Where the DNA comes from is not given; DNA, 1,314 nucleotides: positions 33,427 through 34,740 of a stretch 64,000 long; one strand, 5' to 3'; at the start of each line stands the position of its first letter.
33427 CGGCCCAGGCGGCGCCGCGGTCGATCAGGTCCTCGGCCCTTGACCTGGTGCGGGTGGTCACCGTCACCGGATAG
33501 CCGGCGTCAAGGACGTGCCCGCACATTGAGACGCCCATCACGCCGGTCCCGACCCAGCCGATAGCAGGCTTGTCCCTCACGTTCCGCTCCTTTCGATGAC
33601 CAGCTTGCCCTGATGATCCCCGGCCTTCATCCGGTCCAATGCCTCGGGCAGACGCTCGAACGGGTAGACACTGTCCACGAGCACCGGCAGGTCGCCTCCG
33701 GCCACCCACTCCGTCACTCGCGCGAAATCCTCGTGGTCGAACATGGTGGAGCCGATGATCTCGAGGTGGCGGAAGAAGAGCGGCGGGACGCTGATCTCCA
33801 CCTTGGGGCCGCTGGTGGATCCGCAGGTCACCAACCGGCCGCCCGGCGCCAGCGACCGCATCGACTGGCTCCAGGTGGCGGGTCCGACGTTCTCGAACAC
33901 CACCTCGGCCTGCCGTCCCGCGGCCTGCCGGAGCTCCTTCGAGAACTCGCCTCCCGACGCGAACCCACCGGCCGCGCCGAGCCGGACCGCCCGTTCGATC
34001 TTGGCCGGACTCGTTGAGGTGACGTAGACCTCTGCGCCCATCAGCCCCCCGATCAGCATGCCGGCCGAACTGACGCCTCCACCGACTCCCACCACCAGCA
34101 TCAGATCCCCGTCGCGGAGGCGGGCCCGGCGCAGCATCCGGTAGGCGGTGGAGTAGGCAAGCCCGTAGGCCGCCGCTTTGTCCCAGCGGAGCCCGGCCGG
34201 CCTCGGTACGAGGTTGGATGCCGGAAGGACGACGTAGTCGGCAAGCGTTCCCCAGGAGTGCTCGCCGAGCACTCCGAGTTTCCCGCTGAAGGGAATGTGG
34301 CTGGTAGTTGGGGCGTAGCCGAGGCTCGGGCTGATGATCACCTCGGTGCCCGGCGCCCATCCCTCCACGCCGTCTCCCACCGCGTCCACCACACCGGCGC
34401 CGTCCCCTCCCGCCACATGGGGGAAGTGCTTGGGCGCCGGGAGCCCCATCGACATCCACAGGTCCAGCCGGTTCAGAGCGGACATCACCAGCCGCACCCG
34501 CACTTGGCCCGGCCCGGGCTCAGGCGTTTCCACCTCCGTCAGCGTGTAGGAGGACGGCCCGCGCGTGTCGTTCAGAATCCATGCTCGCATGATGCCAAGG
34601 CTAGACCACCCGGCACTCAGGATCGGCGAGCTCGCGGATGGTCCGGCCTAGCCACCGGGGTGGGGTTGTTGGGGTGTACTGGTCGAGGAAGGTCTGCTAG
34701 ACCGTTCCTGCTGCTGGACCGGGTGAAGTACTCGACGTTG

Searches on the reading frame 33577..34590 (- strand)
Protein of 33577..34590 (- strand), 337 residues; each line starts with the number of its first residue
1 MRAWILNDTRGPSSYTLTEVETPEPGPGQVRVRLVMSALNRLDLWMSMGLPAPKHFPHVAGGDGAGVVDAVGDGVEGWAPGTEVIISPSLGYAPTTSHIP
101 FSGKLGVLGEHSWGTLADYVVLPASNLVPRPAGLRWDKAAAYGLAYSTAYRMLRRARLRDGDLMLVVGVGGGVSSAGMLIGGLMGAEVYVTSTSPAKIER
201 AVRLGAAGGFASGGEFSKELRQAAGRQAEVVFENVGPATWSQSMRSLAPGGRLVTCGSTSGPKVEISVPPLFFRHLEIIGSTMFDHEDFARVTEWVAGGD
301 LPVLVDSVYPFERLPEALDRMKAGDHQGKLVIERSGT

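Call 61: search_protein_families(library=pfam, proteins=[window:33577-34590:-], max_evalue=0.00001)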
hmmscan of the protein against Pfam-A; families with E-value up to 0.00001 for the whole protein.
window:33577-34590:- (337 aa): 3 families
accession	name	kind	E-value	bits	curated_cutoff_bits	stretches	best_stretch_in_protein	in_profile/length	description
PF00107.32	ADH_zinc_N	-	6.4e-24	84.8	31.8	1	172-297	1-128/129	Zinc-binding dehydrogenase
PF13602.12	ADH_zinc_N_2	-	3.6e-19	70.4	27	1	220-332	16-134/134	Zinc-binding dehydrogenase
PF08240.17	ADH_N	-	6.7e-17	62.1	23.5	1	26-131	1-103/104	Alcohol dehydrogenase GroES-like domain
